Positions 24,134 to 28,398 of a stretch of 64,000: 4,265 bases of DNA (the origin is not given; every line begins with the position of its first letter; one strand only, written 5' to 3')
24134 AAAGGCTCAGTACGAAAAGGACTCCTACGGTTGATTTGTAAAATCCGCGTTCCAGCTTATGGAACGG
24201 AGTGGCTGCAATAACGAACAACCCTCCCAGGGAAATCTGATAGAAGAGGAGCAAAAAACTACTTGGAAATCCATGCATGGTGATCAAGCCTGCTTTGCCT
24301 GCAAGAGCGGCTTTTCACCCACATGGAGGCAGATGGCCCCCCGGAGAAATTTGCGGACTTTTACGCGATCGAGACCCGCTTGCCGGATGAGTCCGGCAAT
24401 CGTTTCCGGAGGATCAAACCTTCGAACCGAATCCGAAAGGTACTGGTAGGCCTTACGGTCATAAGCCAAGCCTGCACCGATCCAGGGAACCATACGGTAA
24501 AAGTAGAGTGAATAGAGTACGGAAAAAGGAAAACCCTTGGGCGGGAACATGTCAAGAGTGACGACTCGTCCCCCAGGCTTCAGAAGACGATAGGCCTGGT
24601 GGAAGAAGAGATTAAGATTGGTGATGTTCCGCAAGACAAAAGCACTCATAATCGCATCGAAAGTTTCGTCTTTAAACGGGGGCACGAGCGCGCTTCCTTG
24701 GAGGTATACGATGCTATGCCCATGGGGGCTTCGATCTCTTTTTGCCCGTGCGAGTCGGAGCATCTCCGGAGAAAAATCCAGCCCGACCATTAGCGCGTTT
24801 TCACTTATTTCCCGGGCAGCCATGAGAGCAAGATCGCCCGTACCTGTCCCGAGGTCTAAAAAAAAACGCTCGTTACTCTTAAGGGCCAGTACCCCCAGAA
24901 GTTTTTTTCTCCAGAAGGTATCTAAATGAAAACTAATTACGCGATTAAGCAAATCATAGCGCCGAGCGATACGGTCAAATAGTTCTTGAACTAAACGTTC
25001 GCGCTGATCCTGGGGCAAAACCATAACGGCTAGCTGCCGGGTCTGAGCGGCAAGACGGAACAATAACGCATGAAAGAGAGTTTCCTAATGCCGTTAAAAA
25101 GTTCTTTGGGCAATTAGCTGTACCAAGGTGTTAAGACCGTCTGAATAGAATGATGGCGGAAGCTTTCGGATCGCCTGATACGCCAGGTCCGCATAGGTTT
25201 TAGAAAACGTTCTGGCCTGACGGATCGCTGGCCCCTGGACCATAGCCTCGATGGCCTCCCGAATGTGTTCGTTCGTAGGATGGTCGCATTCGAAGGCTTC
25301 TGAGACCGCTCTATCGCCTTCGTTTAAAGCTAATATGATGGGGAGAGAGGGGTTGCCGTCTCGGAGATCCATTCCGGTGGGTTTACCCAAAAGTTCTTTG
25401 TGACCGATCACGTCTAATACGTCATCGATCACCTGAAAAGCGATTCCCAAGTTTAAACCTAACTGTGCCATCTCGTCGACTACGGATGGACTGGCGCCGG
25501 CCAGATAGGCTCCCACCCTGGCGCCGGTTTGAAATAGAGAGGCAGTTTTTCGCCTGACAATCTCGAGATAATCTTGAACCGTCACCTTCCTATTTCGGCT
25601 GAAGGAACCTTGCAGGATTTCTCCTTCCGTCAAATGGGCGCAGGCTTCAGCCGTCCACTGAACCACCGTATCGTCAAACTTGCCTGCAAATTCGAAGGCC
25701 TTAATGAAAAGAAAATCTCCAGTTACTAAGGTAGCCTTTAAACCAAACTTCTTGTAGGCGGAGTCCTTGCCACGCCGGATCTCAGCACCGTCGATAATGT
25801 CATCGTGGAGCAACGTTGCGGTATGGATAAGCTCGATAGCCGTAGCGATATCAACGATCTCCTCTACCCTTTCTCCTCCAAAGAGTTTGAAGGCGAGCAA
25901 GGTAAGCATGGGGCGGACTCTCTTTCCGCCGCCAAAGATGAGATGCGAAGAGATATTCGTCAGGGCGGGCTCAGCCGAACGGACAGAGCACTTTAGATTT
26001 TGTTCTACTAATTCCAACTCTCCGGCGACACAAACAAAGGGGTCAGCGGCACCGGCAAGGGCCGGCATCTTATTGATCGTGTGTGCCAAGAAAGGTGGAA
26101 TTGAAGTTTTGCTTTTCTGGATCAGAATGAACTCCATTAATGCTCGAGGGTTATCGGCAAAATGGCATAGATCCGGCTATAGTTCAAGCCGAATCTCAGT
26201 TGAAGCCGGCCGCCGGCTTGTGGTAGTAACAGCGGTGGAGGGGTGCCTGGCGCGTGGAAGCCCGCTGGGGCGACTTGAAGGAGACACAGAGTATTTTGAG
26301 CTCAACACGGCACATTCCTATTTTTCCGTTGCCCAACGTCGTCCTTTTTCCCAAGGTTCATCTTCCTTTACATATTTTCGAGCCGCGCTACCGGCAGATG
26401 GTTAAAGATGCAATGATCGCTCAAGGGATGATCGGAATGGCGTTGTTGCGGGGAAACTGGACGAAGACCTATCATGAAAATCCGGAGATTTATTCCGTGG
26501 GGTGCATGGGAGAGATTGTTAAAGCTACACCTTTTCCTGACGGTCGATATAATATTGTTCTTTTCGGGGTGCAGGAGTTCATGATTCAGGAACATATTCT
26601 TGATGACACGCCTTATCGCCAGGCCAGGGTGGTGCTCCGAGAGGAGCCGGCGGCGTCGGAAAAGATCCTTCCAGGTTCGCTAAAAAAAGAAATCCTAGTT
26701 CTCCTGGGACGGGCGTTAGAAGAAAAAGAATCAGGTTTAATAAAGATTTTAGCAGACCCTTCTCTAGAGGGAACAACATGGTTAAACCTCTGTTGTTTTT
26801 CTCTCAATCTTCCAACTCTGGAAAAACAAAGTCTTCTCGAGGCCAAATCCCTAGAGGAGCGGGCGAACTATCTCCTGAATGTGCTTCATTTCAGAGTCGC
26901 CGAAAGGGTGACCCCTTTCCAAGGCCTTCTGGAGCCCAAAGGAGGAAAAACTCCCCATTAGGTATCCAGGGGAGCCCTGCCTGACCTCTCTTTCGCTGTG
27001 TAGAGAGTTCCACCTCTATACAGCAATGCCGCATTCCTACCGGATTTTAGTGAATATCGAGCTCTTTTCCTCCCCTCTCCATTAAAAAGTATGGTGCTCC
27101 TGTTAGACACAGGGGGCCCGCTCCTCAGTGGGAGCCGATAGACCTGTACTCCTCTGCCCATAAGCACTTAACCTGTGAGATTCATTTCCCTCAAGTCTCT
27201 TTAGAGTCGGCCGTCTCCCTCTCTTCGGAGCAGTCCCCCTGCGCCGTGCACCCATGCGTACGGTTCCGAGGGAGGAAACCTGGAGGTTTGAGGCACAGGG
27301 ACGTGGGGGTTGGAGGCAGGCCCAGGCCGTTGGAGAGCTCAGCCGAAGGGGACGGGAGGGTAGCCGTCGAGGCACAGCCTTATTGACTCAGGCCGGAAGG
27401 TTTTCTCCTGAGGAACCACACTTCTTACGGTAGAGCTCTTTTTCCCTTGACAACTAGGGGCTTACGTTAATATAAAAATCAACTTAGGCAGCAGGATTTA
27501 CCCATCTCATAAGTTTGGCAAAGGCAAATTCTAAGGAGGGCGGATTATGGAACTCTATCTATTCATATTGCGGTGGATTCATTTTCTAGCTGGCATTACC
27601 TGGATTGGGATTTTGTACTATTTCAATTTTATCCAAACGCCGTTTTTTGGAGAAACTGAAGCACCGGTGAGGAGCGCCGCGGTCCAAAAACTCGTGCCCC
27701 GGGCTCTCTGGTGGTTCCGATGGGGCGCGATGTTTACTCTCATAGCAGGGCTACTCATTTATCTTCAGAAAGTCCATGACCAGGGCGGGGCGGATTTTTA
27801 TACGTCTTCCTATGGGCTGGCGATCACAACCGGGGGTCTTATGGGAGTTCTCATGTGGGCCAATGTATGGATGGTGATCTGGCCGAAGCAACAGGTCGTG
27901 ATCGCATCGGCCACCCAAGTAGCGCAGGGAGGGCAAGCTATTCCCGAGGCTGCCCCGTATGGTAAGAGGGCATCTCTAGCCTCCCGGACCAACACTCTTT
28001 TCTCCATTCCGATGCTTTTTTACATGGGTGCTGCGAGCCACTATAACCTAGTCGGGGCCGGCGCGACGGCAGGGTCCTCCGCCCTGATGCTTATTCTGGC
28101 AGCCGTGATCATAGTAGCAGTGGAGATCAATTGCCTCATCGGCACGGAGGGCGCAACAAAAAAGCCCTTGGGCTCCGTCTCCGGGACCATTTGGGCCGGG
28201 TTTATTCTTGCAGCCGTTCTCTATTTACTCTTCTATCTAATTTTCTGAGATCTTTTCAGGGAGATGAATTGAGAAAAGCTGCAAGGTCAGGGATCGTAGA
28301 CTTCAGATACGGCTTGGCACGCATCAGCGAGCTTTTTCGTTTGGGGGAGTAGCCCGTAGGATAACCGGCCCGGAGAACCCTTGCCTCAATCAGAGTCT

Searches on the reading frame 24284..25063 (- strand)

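Call 12: search_protein_families(library=pfam, proteins=[window:24284-25063:-], max_evalue=0.00001)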
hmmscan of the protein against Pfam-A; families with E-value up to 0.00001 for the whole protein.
window:24284-25063:- (259 aa): 6 families
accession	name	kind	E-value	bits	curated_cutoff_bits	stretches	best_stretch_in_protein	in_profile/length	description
PF01209.24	Ubie_methyltran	-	6.6e-56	189.7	20.1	1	20-251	4-233/233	ubiE/COQ5 methyltransferase family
PF08241.18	Methyltransf_11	-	5.4e-20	72.3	21.2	1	69-168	1-94/95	Methyltransferase domain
PF13649.12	Methyltransf_25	-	7.4e-20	71.9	27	1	69-165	2-97/97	Methyltransferase domain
PF13847.12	Methyltransf_31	-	2.7e-17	63.3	27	1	68-171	7-111/145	Methyltransferase domain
PF08242.18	Methyltransf_12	-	2.2e-14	54.4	30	1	69-167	1-98/98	Methyltransferase domain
PF13489.12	Methyltransf_23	-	3.6e-10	40.3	27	1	47-232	5-160/164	Methyltransferase domain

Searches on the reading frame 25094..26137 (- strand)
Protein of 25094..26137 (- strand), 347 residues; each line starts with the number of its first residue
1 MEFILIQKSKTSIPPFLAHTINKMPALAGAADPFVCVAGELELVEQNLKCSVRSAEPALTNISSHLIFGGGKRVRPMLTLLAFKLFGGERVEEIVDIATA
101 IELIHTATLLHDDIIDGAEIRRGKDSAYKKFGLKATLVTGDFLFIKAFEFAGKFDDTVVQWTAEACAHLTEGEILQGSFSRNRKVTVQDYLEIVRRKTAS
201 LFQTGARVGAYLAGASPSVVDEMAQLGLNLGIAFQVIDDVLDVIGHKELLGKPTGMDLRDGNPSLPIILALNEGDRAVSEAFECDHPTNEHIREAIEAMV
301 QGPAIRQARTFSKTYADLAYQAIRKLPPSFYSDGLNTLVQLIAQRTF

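Call 12: search_protein_families(library=pfam, proteins=[window:25094-26137:-], max_evalue=0.00001)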
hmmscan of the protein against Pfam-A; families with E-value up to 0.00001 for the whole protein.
window:25094-26137:- (347 aa): 1 family
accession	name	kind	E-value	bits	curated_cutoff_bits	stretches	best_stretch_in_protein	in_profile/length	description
PF00348.22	polyprenyl_synt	-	7.7e-70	235.4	27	1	57-299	2-251/251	Polyprenyl synthetase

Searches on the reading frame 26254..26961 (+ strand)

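Call 12: search_protein_families(library=pfam, proteins=[window:26254-26961:+], max_evalue=0.00001)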
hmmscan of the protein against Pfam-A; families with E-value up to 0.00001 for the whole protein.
window:26254-26961:+ (235 aa): 1 family
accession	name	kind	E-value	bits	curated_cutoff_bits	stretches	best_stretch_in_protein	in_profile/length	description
PF02190.22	LON_substr_bdg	-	2.2e-33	116.3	28.7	1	21-211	2-198/200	ATP-dependent protease La (LON) substrate-binding domain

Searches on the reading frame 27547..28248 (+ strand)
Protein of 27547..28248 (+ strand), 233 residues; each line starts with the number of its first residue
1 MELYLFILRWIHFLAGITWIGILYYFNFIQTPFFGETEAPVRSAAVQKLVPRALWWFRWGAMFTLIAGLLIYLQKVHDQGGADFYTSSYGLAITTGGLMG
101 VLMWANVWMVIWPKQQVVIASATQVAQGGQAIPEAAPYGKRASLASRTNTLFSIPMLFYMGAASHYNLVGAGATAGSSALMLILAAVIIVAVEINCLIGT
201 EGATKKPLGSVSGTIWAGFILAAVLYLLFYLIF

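Call 12: search_protein_families(library=pfam, proteins=[window:27547-28248:+], max_evalue=0.00001)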
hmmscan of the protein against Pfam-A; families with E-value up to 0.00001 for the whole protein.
window:27547-28248:+ (233 aa): 1 family
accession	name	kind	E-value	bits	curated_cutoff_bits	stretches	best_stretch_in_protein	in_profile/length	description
PF06181.16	Urate_ox_N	-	4.3e-16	59.6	26.9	1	91-205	172-274/295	Urate oxidase N-terminal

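Call 84: search_protein_families(library=ncbifam, proteins=[window:27547-28248:+], max_evalue=0.001)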
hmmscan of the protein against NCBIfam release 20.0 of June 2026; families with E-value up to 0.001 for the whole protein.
window:27547-28248:+ (233 aa): 0 families
